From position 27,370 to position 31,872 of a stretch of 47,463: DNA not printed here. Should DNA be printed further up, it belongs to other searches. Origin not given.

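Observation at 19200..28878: An unassigned secreted domain of about 150 aa in three copies, bracketing the pseudopilin cassette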

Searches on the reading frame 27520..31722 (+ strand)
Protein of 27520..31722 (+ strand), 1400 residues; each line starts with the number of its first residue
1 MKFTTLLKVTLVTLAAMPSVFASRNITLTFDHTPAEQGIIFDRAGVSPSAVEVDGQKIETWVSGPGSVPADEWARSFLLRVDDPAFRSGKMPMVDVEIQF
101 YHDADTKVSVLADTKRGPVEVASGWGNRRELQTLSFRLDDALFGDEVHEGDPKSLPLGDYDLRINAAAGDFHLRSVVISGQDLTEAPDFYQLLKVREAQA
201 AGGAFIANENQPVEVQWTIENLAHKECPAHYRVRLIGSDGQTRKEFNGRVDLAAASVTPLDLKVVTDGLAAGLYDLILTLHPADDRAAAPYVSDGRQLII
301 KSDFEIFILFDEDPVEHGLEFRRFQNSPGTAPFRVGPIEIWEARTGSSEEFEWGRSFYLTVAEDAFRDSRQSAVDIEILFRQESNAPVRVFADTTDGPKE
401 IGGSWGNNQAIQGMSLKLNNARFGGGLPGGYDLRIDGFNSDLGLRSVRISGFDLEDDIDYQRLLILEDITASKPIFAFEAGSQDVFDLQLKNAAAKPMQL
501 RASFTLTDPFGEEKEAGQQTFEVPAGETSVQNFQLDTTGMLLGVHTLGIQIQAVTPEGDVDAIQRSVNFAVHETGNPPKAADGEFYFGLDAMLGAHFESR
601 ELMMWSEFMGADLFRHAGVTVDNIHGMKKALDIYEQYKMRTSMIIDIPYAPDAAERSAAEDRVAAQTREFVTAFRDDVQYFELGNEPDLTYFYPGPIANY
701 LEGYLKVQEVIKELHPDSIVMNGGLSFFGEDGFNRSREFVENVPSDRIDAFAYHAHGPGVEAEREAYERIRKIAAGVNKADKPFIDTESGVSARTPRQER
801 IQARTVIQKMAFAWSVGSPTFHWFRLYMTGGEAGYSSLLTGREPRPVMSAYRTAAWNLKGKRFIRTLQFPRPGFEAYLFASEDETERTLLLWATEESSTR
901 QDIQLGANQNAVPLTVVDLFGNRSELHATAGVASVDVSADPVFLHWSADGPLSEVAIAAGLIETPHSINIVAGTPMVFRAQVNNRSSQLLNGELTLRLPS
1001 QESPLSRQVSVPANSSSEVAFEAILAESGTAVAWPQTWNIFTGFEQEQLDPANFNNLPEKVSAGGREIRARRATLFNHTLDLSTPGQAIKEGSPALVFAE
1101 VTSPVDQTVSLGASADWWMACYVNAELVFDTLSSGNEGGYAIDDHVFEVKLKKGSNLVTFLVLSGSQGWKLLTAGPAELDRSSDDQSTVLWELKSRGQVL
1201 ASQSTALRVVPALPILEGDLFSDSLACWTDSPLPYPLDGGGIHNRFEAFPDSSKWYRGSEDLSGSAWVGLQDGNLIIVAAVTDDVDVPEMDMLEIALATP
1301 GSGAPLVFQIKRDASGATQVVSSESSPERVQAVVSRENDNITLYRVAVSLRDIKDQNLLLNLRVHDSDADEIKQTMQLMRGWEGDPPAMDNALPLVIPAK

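Call 3: search_protein_families(library=pfam, proteins=[window:27520-31722:+], max_evalue=0.01)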
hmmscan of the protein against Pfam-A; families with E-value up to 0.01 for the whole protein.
window:27520-31722:+ (1400 aa): 1 family
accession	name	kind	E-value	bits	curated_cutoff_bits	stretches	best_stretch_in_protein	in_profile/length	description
PF18986.5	DUF5719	-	0.004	16.8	26.2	0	228-272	185-229/319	Family of unknown function (DUF5719)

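Call 4: search_protein_families(library=ncbifam, proteins=[window:27520-31722:+], max_evalue=0.01)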
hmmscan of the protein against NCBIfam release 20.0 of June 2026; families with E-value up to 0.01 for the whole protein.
window:27520-31722:+ (1400 aa): 0 families

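Call 8: search_solved_structures(query=window:27520-31722:+, max_evalue=1)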
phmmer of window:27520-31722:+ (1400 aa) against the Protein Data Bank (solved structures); distinct sequences matched with E-value up to 1: 4.
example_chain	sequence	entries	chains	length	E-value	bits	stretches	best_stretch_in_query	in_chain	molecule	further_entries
9sje_G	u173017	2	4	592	0.57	11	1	675-730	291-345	Cycloisomaltooligosaccharide glucanotransferase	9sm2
9sjf_A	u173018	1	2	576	0.7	10.7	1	675-730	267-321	Cycloisomaltooligosaccharide glucanotransferase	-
9sjh_B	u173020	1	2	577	0.7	10.7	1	675-730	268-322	Cycloisomaltooligosaccharide glucanotransferase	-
9sjg_A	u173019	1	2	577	0.71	10.7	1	675-730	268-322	Cycloisomaltooligosaccharide glucanotransferase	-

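Call 40: find_homologous_proteins(query=window:27520-31722:+, max_evalue=0.00001)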
Query window:27520-31722:+ (1400 aa): 13 proteins with E <= 0.00001 among 8000 candidates.
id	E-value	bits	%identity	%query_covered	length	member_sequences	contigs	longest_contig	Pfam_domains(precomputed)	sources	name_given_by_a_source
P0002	0.0e+0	3186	100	100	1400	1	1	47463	-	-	-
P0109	0.0e+0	1262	43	98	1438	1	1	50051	-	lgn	-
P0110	0.0e+0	1244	42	99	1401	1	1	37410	-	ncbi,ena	-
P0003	0.0e+0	1214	43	97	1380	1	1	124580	-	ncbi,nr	ncbi:MAG: hypothetical protein SFU85_12870 [Candidatus Methylacidiphilales bacterium]|nr:hypothetica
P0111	9.6e-246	837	35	98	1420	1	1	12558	-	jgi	jgi:hypothetical protein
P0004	4.9e-244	831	35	97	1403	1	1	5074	-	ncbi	-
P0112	1.6e-235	803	34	97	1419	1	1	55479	-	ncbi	-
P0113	3.5e-235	802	34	98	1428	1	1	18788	PF17786.8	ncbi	-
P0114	3.0e-223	762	32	97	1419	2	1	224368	-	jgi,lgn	jgi:hypothetical protein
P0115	7.8e-212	725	33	92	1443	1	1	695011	-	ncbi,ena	-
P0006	1.1e-140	489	36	57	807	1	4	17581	-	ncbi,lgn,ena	-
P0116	2.7e-135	471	31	73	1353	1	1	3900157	PF13385.14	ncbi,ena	-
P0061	1.2e-124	436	30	77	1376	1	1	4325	PF13385.14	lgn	-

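Call 42: find_encoding_contigs(protein=P0109, flank=10000, max_places=2)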
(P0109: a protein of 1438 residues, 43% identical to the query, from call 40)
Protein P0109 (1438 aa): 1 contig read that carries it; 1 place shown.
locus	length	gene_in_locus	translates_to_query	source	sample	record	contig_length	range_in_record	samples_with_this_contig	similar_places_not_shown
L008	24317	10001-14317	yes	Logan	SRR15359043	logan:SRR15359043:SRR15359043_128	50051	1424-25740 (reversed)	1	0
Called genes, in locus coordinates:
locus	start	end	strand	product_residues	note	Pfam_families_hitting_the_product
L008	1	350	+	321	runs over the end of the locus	PF00107:ADH_zinc_N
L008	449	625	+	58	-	-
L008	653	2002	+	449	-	PF22825:HpiC1-like, PF03629:SASA, PF07589:PEP_exosort_dom (weak)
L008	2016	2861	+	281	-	PF13385:Laminin_G_3, PF07589:PEP_exosort_dom (weak)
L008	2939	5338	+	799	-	PF14498:Glyco_hyd_65N_2, PF22124:Glyco_hydro_95_cat, PF21307:Glyco_hydro_95_C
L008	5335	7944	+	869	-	PF07705:CARDB (weak)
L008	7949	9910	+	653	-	PF03629:SASA (weak)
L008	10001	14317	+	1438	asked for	-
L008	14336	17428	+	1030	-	PF22907:Ams1-like_1st, PF01074:Glyco_hydro_38N, PF09261:Alpha-mann_mid, PF07748:Glyco_hydro_38C, PF17677:Glyco_hydro38C2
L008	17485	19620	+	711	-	PF14200:RicinB_lectin_2, PF00652:Ricin_B_lectin, PF14200:RicinB_lectin_2, PF00652:Ricin_B_lectin, PF14200:RicinB_lectin_2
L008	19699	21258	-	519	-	PF02311:AraC_binding (weak), PF12833:HTH_18, PF00165:HTH_AraC (weak)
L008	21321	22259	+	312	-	PF13385:Laminin_G_3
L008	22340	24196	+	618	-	PF02837:Glyco_hydro_2_N (weak), PF00703:Glyco_hydro_2, PF02836:Glyco_hydro_2_C (weak)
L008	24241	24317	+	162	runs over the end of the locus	-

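Call 43: find_encoding_contigs(protein=P0110, flank=10000, max_places=2)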
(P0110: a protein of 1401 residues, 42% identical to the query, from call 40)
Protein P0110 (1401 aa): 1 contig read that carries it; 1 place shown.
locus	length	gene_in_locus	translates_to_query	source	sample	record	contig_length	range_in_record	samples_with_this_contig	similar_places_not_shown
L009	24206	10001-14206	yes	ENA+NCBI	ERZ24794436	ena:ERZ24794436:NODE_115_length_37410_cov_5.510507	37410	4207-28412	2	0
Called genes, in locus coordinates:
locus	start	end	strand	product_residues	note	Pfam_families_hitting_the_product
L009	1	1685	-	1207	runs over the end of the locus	PF17132:Glyco_hydro_106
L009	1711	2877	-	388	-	-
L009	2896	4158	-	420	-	PF01120:Alpha_L_fucos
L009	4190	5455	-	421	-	PF00005:ABC_tran, PF17912:OB_MalK, PF08402:TOBE_2 (weak)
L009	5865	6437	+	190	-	PF17996:CE2_N (faint)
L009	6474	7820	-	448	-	PF00295:Glyco_hydro_28, PF13229:Beta_helix (faint)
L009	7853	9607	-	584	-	PF00933:Glyco_hydro_3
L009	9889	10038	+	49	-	-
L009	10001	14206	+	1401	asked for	-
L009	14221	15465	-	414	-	PF01120:Alpha_L_fucos, PF14871:GHL6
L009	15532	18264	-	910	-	PF25788:Ig_Rha78A_N, PF08531:Bac_rhamnosid_N, PF05592:Bac_rhamnosid, PF17389:Bac_rhamnosid6H, PF17390:Bac_rhamnosid_C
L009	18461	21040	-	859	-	PF07705:CARDB (faint)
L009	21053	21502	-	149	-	PF02472:ExbD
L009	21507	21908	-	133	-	PF02472:ExbD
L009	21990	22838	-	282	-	PF01618:MotA_ExbB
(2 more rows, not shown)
